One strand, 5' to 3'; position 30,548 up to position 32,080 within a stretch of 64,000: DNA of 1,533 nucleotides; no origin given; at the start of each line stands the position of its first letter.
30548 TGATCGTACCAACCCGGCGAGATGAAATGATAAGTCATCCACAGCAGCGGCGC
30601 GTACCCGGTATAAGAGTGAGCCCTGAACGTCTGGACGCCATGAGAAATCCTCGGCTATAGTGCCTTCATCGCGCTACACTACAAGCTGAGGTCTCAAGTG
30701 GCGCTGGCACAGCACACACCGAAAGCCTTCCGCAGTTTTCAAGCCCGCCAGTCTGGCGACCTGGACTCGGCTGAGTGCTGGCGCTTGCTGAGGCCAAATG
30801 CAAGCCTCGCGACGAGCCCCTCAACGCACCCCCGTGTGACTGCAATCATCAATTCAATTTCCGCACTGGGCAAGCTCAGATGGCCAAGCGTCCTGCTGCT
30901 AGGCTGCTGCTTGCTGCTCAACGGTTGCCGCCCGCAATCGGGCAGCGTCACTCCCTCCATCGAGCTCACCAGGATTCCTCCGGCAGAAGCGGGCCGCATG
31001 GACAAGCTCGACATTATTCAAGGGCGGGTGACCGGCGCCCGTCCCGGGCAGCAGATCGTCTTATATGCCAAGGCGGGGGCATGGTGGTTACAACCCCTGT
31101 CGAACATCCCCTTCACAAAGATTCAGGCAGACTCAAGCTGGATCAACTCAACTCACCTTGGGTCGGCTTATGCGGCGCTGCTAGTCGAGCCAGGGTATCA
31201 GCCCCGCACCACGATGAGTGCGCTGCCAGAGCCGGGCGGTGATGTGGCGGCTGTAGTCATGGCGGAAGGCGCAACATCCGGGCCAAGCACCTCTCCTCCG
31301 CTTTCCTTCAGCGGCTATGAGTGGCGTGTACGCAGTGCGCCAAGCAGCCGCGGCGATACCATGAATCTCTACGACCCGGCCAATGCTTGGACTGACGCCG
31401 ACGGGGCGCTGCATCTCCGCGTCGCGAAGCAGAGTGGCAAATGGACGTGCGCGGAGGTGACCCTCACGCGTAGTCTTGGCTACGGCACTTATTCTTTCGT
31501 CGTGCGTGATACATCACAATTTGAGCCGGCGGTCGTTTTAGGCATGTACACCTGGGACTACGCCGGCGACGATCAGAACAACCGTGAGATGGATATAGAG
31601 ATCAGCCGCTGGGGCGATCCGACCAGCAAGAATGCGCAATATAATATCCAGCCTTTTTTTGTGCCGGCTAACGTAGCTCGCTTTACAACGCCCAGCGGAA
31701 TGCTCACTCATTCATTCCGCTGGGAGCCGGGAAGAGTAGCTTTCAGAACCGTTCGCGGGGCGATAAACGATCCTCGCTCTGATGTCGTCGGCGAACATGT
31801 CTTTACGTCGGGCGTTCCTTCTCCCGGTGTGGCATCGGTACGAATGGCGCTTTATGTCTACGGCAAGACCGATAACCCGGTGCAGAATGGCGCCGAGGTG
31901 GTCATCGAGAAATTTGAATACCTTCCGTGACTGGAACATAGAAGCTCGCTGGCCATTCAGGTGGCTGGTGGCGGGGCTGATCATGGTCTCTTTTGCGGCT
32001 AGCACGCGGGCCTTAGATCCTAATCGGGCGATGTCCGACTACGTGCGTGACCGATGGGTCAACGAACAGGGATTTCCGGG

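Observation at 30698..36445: A lipoprotein-type extracytoplasmic domain is shared by a GH16-like hydrolase and a sensor kinase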

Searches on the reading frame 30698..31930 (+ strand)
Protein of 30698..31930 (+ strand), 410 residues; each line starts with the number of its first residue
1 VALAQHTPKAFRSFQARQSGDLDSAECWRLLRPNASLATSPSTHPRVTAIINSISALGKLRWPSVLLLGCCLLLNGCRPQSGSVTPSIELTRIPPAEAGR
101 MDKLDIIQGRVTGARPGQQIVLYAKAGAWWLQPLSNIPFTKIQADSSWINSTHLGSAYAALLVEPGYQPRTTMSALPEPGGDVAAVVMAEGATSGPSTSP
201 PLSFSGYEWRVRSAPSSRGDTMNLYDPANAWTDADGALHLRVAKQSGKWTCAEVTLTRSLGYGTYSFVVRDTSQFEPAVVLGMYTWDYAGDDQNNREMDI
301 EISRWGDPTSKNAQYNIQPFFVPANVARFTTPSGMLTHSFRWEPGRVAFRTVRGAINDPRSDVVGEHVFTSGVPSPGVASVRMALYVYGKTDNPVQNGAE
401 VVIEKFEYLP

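Call 4: search_protein_families(library=pfam, proteins=[window:30698-31930:+], max_evalue=0.1)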
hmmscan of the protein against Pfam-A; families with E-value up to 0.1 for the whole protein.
window:30698-31930:+ (410 aa): 0 families

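Call 5: search_protein_families(library=ncbifam, proteins=[window:30698-31930:+], max_evalue=1)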
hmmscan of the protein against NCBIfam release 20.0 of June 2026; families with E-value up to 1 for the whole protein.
window:30698-31930:+ (410 aa): 2 families
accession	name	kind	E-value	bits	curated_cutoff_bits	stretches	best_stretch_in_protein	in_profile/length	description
NF047856.1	BGlucanaseBglS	equivalog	0.00024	20.7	300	1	217-303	46-134/237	beta-glucanase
NF052392.1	BetGlycExoK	equivalog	0.045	13.2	350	1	230-306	67-144/261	endo-1,3-1,4-beta-glycanase ExoK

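Call 6: search_solved_structures(query=window:30698-31930:+, max_evalue=10, show_alignments=2)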
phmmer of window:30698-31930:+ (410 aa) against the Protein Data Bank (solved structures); distinct sequences matched with E-value up to 10: 5.
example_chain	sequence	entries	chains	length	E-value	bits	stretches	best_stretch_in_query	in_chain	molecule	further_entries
1byh_A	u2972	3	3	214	0.0002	23.6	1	197-350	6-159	HYBRID | 1,3-1,4-BETA-GLUCANASE | 1,3-1,4-BETA-D-GLUCAN 4-GLUCANOHYDROLASE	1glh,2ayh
1mac_A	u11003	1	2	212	0.00029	23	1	204-350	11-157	1,3-1,4-BETA-D-GLUCAN 4-GLUCANOHYDROLASE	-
1u0a_A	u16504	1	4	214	0.00047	22.4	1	197-350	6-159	Beta-glucanase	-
2hsd_A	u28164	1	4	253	0.034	16.3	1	125-206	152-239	3-ALPHA, 20 BETA-HYDROXYSTEROID DEHYDROGENASE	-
1hdc_A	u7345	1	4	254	0.49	12.4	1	125-206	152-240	3-ALPHA, 20 BETA-HYDROXYSTEROID DEHYDROGENASE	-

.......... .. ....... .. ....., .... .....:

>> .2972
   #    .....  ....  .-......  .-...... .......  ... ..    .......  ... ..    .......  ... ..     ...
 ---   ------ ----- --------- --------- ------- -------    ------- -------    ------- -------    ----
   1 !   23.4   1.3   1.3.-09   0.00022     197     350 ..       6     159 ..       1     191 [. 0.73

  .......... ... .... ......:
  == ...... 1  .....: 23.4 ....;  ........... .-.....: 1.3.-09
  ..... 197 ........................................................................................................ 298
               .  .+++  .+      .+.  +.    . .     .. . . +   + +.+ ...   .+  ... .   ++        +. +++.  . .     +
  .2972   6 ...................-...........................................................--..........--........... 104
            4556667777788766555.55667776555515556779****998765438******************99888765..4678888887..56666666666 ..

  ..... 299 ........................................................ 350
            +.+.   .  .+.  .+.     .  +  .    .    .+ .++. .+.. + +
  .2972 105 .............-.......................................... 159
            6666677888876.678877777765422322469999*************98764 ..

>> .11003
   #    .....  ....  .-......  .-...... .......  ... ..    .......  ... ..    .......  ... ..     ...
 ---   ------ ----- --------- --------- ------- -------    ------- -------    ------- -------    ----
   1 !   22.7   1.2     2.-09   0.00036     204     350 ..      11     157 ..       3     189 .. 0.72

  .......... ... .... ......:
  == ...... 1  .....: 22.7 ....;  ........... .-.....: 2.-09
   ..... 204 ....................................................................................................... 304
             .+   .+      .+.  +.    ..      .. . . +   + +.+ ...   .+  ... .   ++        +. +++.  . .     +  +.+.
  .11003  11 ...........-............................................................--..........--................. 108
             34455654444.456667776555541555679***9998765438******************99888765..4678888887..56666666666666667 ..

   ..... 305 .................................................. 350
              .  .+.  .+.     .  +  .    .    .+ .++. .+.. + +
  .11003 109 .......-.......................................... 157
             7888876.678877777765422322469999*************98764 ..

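Call 32: find_homologous_proteins(query=window:30926-31927:+, max_evalue=0.00001)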
Query seq(334 aa) (334 aa): 5343 proteins with E <= 0.00001 among 8000 candidates; the best 120 are listed.
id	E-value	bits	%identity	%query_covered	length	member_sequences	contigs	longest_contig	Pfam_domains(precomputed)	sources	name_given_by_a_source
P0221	3.1e-209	712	100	93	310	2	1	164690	-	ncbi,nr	ncbi:MAG TPA: glycoside hydrolase family 16 protein [Blastocatellia bacterium]|nr:glycoside hydrolas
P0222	1.7e-200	683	88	100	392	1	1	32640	-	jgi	jgi:hypothetical protein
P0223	9.6e-200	681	87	100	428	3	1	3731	-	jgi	jgi:hypothetical protein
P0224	3.9e-199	679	87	100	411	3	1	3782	-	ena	-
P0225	2.0e-187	640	83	100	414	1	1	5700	-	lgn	-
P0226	7.7e-187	639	81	100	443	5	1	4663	-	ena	-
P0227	1.8e-186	637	81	100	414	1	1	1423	-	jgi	jgi:hypothetical protein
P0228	1.4e-185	634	80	100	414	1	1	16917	-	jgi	jgi:hypothetical protein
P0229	2.3e-185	634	81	100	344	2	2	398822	-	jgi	jgi:hypothetical protein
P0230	5.5e-184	629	79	100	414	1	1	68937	-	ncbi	ncbi:MAG: hypothetical protein V7641_3120 [Blastocatellia bacterium]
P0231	1.9e-182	624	80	100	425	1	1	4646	-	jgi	jgi:hypothetical protein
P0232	2.1e-181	621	80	100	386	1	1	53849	-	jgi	jgi:hypothetical protein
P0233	1.1e-180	618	78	100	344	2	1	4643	-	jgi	jgi:hypothetical protein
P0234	2.3e-180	617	78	100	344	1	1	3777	-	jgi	jgi:hypothetical protein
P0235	4.8e-179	613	78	100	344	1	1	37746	-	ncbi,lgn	-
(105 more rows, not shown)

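Call 35: search_solved_structures(query=A2, max_evalue=1, show_alignments=1)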
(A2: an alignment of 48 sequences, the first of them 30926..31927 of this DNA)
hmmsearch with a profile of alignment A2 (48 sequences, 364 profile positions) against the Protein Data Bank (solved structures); distinct sequences matched with E-value up to 1: 8.
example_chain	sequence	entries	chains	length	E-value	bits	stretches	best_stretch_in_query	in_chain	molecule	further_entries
1byh_A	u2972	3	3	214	4e-06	28.9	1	162-303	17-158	HYBRID | 1,3-1,4-BETA-GLUCANASE | 1,3-1,4-BETA-D-GLUCAN 4-GLUCANOHYDROLASE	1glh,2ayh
1mac_A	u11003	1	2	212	4.2e-06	28.9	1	162-303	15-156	1,3-1,4-BETA-D-GLUCAN 4-GLUCANOHYDROLASE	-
1u0a_A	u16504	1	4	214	2.8e-05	26.2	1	162-303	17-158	Beta-glucanase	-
1ajo_A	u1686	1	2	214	0.00013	23.9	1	158-256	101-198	CIRCULARLY PERMUTED (1-3,1-4)-BETA-D-GLUCAN 4-GLUCANOHYDROLASE CPA16M-127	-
1ajk_A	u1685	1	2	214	0.01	17.7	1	158-222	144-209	CIRCULARLY PERMUTED (1-3,1-4)-BETA-D-GLUCAN 4-GLUCANOHYDROLASE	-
1cpm_A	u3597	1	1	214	0.011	17.6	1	204-303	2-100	CIRCULARLY PERMUTED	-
1cpn_A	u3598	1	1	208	0.012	17.5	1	204-303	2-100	CIRCULARLY PERMUTED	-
3o5s_A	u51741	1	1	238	0.031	16.1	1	158-303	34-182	Beta-glucanase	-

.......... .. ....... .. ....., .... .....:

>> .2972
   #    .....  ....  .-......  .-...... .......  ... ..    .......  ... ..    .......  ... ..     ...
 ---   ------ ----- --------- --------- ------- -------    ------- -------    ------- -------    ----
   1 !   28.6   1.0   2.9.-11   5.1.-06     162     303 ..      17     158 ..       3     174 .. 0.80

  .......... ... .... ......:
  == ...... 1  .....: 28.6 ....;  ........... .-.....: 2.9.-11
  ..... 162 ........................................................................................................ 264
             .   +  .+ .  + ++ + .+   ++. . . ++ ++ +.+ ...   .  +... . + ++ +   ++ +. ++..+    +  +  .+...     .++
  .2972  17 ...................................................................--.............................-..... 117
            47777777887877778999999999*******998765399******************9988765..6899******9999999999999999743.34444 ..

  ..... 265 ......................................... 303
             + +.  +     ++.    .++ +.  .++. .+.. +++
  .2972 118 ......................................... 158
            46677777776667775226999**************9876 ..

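Call 45: predict_structure(alignment_id=A2)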
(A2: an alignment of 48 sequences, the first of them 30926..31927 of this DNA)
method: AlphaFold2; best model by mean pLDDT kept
length: 334 residues; sequences in the alignment: 48
mean_pLDDT: 81.0   pTM: 0.78
mean pLDDT of the five models: 81.0, 71.2, 70.1, 64.8, 50.9
residues with pLDDT >= 90: 99; 70-90: 177; 50-70: 49; < 50: 9
segments of 3 or more residues with pLDDT < 50: 1-6, 118-120
pLDDT, mean of each block of 10 residues (from residue 1): 51 74 64 85 89 80 73 78 91 92 92 68 80 88 88 94 93 92 87 84 87 60 81 71 58 81 87 86 81 74 85 83 92 92
secondary structure, 60 per line:
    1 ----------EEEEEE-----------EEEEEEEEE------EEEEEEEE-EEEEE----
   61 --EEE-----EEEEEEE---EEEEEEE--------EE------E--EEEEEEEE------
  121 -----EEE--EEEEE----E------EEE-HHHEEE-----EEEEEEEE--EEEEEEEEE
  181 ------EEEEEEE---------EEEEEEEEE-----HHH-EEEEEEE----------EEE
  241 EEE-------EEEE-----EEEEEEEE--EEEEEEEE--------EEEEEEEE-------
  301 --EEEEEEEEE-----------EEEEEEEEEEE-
elements in order: E11-16 E28-36 E43-50 E52-56 E63-65 E71-77 E81-87 E107-114 E126-128 E131-135 E147-149 E154-156 E162-169 E172-180 E187-193 E203-211 E221-227 E238-243 E251-254 E260-267 E270-277 E286-293 E303-311 E323-333
